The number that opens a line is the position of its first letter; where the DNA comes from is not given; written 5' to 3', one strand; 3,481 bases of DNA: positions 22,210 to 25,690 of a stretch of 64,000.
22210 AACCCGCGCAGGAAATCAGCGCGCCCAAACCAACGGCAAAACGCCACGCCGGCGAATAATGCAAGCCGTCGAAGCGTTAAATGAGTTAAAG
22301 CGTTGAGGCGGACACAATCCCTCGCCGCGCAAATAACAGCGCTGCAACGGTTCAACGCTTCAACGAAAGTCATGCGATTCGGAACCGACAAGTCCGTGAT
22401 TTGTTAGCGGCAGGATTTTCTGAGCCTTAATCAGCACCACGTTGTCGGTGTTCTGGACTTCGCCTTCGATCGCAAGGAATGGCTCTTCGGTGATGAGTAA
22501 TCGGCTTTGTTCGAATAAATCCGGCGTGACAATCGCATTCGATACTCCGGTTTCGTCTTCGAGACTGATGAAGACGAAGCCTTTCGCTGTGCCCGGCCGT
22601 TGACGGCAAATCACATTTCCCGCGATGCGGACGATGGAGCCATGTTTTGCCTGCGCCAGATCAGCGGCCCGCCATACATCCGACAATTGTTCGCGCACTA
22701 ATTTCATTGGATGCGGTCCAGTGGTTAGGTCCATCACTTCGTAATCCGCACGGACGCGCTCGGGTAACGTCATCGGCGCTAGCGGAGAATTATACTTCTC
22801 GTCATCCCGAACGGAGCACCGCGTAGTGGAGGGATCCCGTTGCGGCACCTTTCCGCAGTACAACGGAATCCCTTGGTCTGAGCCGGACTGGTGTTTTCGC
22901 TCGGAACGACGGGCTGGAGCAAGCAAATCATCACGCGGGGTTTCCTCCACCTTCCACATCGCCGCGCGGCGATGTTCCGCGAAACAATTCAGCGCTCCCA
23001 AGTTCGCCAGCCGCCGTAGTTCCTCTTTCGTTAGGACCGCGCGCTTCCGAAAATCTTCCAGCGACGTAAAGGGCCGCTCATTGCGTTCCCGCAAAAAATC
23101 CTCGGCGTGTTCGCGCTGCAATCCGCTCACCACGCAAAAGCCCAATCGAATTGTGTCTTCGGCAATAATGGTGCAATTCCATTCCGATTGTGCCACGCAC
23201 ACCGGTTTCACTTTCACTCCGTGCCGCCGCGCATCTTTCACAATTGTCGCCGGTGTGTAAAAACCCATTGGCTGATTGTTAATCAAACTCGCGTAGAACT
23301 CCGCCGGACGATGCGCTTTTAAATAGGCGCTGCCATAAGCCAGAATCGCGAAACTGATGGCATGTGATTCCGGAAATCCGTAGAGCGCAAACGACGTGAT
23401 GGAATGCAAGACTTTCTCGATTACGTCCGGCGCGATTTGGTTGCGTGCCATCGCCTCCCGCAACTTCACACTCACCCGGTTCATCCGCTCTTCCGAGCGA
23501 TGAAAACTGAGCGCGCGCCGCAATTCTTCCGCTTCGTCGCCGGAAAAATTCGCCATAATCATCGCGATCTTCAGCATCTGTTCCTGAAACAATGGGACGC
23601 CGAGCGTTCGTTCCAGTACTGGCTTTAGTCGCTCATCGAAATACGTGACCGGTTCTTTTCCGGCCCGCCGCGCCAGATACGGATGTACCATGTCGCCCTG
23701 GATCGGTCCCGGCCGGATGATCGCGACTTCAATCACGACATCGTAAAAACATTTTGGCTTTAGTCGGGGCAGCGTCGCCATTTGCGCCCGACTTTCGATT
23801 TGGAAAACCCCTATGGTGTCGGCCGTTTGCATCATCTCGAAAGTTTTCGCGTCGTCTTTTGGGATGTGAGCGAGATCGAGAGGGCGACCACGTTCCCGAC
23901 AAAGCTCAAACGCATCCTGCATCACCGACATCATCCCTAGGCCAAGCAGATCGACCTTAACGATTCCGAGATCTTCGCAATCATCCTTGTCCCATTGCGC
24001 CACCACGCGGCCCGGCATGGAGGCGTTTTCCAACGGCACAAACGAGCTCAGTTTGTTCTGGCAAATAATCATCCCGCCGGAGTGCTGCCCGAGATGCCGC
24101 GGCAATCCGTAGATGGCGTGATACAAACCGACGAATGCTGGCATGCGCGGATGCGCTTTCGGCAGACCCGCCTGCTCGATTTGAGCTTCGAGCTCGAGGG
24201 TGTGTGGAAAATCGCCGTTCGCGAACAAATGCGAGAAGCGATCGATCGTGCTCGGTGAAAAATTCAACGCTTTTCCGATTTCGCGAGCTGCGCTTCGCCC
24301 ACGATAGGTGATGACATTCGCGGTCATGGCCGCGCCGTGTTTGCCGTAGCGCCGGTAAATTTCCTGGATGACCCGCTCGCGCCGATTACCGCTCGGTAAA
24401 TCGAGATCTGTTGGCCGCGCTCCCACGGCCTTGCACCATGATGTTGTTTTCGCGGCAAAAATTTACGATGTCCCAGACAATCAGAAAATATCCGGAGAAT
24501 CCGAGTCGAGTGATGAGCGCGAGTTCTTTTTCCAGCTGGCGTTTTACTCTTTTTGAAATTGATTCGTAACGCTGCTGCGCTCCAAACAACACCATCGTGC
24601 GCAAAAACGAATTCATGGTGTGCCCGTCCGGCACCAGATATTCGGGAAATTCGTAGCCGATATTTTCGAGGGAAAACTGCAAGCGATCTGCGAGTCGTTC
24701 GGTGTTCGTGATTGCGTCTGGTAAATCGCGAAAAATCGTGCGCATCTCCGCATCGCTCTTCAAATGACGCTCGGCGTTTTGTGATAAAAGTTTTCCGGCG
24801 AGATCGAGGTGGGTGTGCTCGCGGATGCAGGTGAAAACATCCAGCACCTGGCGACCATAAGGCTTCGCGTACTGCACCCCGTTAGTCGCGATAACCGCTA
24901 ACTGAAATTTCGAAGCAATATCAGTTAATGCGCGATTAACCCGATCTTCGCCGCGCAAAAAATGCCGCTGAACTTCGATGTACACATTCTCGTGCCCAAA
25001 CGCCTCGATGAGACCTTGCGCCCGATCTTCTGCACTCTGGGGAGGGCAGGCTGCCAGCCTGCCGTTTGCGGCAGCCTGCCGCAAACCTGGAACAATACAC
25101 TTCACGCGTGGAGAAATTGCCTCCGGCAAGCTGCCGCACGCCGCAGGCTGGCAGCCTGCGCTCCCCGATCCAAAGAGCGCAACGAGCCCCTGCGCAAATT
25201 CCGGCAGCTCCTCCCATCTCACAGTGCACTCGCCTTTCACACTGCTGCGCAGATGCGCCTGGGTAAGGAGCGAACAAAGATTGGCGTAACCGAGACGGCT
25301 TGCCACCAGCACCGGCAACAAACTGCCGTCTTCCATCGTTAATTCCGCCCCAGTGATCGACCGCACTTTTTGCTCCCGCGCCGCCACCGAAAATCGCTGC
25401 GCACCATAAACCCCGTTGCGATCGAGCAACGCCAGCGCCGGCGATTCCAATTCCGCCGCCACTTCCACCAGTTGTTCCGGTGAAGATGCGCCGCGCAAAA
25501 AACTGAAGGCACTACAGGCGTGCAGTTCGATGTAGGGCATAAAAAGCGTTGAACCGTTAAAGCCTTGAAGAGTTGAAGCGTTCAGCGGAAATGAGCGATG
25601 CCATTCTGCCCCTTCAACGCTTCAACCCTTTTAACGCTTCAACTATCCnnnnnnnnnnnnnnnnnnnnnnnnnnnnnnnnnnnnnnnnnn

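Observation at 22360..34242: SOS mutagenesis cassette lexA-imuA-imuB-dnaE2 is split in two by an apparent 7.5-kb inversion through imuB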

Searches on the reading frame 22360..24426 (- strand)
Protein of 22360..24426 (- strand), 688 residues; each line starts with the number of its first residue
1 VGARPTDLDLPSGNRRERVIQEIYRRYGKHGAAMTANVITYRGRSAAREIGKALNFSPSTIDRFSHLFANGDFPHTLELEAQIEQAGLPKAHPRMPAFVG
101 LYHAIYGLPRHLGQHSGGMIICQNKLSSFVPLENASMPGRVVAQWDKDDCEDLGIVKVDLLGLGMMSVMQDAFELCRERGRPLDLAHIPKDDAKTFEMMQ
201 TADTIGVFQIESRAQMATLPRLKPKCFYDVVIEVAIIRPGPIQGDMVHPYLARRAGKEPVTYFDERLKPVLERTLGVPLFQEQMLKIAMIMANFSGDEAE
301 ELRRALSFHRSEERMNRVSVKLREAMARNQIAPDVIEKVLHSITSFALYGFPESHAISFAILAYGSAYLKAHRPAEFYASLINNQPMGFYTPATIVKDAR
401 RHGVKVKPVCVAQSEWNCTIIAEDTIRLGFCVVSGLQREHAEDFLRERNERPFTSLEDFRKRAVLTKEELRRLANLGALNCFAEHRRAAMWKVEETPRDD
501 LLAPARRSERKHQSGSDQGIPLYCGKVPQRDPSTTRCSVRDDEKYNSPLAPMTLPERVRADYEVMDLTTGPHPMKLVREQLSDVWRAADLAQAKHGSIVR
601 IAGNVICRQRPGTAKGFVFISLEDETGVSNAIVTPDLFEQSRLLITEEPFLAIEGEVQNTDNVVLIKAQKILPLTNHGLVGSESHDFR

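Call 4: search_protein_families(library=pfam, proteins=[window:22360-24426:-], max_evalue=0.01)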
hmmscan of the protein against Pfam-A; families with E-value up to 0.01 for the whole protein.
window:22360-24426:- (688 aa): 5 families
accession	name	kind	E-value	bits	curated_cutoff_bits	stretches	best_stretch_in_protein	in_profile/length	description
PF17657.6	DNA_pol3_finger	-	5.6e-54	182.4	22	1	165-329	1-165/166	Bacterial DNA polymerase III alpha subunit finger domain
PF07733.18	DNA_pol3_alpha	-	4e-35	122.1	23.9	1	7-162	105-260/260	Bacterial DNA polymerase III alpha NTPase domain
PF14579.12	HHH_6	-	2.3e-21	76.2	25.6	1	403-488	1-89/90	Helix-hairpin-helix motif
PF01336.31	tRNA_anti-codon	-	2.6e-06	27.7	27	1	599-673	1-74/75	OB-fold nucleic acid binding domain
PF13936.12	HTH_38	-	0.0057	16.8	27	0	47-63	23-39/44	Helix-turn-helix domain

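Call 5: search_protein_families(library=ncbifam, proteins=[window:22360-24426:-], max_evalue=0.01)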
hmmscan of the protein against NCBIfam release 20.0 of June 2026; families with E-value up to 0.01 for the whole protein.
window:22360-24426:- (688 aa): 13 families
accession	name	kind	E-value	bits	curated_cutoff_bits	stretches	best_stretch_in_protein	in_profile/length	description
NF004225.0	PRK05672.1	subfamily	4.6e-240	799.7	939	2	7-510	394-901/1047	error-prone DNA polymerase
NF004226.0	PRK05673.1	equivalog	6.9e-117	391.8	1002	1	7-675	405-1063/1146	DNA polymerase III subunit alpha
TIGR00594.1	polc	superfamily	7.3e-102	342.1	434.35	1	7-633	402-1021/1022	DNA polymerase III subunit alpha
NF005298.0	PRK06826.1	equivalog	1.7e-96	324.1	1260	1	14-675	406-1073/1151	DNA polymerase III subunit alpha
NF005377.0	PRK06920.1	equivalog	2.7e-76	257.3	1806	1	7-671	385-1020/1108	DNA polymerase III subunit alpha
NF004550.0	PRK05898.1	equivalog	5.1e-72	243.4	1182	1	14-483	342-810/971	DNA polymerase III subunit alpha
NF005582.0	PRK07279.1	equivalog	9.4e-70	235.8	1279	1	7-489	342-811/1033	DNA polymerase III subunit alpha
NF005617.0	PRK07374.1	equivalog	1.2e-69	235.3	1653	1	14-664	417-1070/1170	DNA polymerase III subunit alpha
NF005516.0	PRK07135.1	equivalog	8.7e-68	229.4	1084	1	13-466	340-793/974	DNA polymerase III DnaE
NF007079.0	PRK09532.1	equivalog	1.2e-37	129.6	1525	1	14-353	415-778/876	DNA polymerase III subunit alpha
TIGR01405.1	polC_Gram_pos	equivalog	2.4e-20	71.9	1043.45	2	390-486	1110-1206/1211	DNA polymerase III subunit alpha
NF005616.0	PRK07373.1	equivalog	1.5e-18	66.6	646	1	350-665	37-351/449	DNA polymerase III subunit alpha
NF001688.0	PRK00448.1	equivalog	3.2e-17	61.4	873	2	391-488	1344-1441/1445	PolC-type DNA polymerase III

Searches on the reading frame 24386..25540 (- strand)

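Call 4: search_protein_families(library=pfam, proteins=[window:24386-25540:-], max_evalue=0.01)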
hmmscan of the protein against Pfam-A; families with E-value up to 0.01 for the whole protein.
window:24386-25540:- (384 aa): 2 families
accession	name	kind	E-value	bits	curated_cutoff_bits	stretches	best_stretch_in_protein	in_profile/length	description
PF02811.25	PHP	-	2.3e-22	80.5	26.4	1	5-193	1-164/164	PHP domain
PF07733.18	DNA_pol3_alpha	-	2.9e-17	63.6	23.9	1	312-377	2-69/260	Bacterial DNA polymerase III alpha NTPase domain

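Call 5: search_protein_families(library=ncbifam, proteins=[window:24386-25540:-], max_evalue=0.01)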
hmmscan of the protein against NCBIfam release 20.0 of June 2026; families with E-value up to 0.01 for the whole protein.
window:24386-25540:- (384 aa): 13 families
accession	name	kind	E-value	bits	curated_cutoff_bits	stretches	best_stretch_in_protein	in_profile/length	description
NF004225.0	PRK05672.1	subfamily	2.5e-96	323.8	939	1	2-377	5-358/1047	error-prone DNA polymerase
NF004226.0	PRK05673.1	equivalog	9.7e-66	222.4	1002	1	2-376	5-368/1146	DNA polymerase III subunit alpha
NF005298.0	PRK06826.1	equivalog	5.6e-60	203.2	1260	2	168-377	154-364/1151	DNA polymerase III subunit alpha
TIGR00594.1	polc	superfamily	2.2e-55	188.3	434.35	1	3-377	1-366/1022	DNA polymerase III subunit alpha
NF005377.0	PRK06920.1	equivalog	5.9e-45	153.5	1806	2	168-376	141-348/1108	DNA polymerase III subunit alpha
NF007079.0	PRK09532.1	equivalog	1.5e-41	142.5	1525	2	168-377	154-373/876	DNA polymerase III subunit alpha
NF005617.0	PRK07374.1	equivalog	1.7e-38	132.2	1653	1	1-377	1-375/1170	DNA polymerase III subunit alpha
NF005516.0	PRK07135.1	equivalog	9.7e-25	86.9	1084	2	245-376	163-298/974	DNA polymerase III DnaE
NF005582.0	PRK07279.1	equivalog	1.5e-24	86.1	1279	2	208-376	142-305/1033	DNA polymerase III subunit alpha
NF004550.0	PRK05898.1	equivalog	2.7e-19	68.9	1182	2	215-376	136-299/971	DNA polymerase III subunit alpha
NF001688.0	PRK00448.1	equivalog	1.1e-14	53.1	873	2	200-374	718-895/1445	PolC-type DNA polymerase III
TIGR01405.1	polC_Gram_pos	equivalog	2.9e-10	38.5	1043.45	2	200-375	484-661/1211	DNA polymerase III subunit alpha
NF041577.1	nside_bi_sphtase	equivalog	0.00016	21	400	1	3-69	3-67/276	3',5'-nucleoside bisphosphate phosphatase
